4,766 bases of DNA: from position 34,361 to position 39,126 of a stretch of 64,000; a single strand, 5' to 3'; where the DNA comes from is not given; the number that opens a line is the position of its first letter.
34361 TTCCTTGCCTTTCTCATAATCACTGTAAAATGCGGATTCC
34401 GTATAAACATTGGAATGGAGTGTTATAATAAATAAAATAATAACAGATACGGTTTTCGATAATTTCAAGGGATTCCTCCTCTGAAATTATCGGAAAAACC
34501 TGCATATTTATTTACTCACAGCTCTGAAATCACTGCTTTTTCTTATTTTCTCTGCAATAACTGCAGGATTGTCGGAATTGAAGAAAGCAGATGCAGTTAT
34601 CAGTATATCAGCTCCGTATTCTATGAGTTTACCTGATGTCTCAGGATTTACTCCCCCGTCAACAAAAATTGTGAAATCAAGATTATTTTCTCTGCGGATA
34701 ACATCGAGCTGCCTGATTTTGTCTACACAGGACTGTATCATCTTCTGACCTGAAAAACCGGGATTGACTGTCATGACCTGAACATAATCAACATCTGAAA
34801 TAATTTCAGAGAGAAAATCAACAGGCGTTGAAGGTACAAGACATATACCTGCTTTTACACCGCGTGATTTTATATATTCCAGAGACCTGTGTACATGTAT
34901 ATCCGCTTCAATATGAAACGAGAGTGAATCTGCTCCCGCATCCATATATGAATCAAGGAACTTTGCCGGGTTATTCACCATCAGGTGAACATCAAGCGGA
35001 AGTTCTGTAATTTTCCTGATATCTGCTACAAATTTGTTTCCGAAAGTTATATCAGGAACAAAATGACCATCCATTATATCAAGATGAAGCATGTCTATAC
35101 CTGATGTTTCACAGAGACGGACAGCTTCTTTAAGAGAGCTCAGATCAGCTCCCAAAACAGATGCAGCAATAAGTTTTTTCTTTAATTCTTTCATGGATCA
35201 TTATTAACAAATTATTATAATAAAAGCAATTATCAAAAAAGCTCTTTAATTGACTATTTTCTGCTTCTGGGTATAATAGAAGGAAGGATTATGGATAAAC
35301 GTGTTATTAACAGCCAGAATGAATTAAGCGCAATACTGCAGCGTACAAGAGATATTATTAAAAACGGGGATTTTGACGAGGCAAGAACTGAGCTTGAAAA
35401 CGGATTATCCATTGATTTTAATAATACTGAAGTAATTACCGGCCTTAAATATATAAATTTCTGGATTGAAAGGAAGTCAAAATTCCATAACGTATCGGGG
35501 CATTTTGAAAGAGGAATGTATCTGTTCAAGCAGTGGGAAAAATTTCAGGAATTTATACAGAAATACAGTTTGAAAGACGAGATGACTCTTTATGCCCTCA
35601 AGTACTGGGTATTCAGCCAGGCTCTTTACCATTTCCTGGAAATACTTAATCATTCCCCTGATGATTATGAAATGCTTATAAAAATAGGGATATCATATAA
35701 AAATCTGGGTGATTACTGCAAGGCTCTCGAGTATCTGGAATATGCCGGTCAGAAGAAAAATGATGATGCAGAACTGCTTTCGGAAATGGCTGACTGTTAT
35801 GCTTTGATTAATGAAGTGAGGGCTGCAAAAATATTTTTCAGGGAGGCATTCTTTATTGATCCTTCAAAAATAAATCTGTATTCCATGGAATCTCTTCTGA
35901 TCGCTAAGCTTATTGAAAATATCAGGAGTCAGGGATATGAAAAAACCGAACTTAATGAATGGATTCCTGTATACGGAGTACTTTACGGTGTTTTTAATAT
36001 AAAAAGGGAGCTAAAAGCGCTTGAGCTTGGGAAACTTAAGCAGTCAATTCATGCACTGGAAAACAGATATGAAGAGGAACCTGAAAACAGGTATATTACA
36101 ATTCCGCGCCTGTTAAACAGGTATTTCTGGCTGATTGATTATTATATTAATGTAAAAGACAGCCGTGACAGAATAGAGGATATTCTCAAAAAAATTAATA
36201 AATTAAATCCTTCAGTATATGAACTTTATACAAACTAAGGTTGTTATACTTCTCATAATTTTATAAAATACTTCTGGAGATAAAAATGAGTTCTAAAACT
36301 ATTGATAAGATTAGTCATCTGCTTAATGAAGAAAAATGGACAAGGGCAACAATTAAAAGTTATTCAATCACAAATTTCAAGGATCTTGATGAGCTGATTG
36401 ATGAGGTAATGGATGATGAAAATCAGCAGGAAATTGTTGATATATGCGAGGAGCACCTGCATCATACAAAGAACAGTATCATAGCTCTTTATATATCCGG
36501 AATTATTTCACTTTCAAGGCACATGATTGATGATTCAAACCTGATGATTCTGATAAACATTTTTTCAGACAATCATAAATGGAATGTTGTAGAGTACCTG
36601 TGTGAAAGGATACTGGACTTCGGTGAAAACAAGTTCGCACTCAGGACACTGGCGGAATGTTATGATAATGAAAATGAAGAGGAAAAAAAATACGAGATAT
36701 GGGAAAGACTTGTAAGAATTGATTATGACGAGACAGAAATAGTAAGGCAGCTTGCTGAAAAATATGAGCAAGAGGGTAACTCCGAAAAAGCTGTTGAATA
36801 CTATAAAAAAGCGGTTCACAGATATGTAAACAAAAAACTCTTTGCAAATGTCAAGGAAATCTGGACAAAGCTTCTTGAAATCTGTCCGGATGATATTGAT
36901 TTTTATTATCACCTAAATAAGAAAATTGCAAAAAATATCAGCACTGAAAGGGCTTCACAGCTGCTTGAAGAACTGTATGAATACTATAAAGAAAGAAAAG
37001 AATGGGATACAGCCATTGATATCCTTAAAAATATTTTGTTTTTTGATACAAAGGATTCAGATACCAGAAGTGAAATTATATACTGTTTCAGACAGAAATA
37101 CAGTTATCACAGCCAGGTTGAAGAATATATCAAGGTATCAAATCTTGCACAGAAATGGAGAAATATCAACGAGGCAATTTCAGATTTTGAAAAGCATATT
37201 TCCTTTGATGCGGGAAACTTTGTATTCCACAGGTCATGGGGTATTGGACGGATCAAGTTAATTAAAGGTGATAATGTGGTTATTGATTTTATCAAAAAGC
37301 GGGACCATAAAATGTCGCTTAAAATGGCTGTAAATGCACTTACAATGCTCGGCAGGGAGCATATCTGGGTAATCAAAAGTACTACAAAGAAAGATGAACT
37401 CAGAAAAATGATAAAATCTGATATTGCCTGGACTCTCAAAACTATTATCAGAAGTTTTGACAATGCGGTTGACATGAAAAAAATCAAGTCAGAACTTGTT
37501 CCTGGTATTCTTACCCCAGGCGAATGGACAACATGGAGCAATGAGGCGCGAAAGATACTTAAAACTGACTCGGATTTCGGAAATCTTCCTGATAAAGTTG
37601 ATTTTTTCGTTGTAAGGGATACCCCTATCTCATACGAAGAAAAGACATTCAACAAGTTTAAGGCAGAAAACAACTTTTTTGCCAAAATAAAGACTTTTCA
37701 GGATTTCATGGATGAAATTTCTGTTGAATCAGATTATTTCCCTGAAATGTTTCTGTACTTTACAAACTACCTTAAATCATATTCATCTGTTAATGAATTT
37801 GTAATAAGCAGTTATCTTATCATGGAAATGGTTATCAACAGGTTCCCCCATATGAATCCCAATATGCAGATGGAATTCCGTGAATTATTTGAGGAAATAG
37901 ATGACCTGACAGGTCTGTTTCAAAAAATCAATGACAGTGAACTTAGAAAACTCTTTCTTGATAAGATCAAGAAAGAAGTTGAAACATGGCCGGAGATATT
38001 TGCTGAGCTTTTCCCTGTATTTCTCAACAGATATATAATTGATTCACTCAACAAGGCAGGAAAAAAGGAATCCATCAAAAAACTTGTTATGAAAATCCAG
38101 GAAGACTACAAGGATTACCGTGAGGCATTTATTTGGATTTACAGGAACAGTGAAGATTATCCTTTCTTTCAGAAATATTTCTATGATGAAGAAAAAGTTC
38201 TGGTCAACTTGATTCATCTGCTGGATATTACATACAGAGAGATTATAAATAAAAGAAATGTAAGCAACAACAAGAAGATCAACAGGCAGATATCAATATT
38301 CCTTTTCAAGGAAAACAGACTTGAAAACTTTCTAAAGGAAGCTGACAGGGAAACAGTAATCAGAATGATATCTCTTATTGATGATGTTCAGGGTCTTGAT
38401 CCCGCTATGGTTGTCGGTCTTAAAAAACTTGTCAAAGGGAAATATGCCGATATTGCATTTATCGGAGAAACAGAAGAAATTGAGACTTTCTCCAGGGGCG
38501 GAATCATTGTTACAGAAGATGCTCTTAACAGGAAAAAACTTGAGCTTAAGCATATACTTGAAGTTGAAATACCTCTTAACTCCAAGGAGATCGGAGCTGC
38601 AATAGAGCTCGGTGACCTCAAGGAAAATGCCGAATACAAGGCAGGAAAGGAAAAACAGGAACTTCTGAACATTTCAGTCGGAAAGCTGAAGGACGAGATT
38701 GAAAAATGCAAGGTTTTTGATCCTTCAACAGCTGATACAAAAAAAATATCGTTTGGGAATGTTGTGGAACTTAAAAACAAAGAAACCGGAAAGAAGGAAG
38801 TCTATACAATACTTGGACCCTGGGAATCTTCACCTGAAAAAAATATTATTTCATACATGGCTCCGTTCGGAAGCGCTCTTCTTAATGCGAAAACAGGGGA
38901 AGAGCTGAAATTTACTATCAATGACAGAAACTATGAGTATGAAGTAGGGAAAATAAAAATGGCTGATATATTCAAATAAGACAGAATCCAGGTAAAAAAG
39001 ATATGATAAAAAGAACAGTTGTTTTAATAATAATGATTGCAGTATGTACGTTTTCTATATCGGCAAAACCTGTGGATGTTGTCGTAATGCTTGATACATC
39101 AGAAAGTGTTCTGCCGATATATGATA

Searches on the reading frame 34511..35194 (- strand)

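Call 72: search_protein_families(library=pfam, proteins=[window:34511-35194:-], max_evalue=0.000001)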
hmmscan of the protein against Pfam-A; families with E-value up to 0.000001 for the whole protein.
window:34511-35194:- (228 aa): 1 family
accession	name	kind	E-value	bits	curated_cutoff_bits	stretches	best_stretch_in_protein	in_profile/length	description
PF00834.25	Ribul_P_3_epim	-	2.3e-67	226.7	21.1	1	9-205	2-198/198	Ribulose-phosphate 3 epimerase family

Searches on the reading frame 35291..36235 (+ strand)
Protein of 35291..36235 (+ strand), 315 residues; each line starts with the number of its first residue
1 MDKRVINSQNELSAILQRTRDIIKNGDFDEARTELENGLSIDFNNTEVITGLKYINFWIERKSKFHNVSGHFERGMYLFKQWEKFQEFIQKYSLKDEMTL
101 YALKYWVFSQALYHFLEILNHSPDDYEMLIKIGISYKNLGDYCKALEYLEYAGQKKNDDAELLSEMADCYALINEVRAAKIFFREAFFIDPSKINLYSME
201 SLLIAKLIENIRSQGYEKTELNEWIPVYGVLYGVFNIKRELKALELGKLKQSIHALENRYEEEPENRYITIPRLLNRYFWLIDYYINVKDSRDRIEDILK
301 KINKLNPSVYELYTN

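Call 72: search_protein_families(library=pfam, proteins=[window:35291-36235:+], max_evalue=0.000001)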
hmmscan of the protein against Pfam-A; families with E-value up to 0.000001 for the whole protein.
window:35291-36235:+ (315 aa): 2 families
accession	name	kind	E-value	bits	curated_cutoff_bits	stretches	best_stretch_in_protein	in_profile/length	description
PF14559.12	TPR_19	-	1.3e-09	38.7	25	0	140-186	5-51/68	Tetratricopeptide repeat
PF07719.23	TPR_2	-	8.2e-08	32.2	27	0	129-152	4-27/34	Tetratricopeptide repeat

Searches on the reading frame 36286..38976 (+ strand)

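Call 72: search_protein_families(library=pfam, proteins=[window:36286-38976:+], max_evalue=0.000001)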
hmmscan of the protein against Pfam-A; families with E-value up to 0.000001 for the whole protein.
window:36286-38976:+ (897 aa): 2 families
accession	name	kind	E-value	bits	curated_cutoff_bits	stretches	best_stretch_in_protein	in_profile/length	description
PF01272.25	GreA_GreB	-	2.9e-22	78.9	26.9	1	818-891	3-76/77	Transcription elongation factor, GreA/GreB, C-term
PF03449.20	GreA_GreB_N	-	1.5e-15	57.6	24.5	1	740-810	1-71/71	Transcription elongation factor, N-terminal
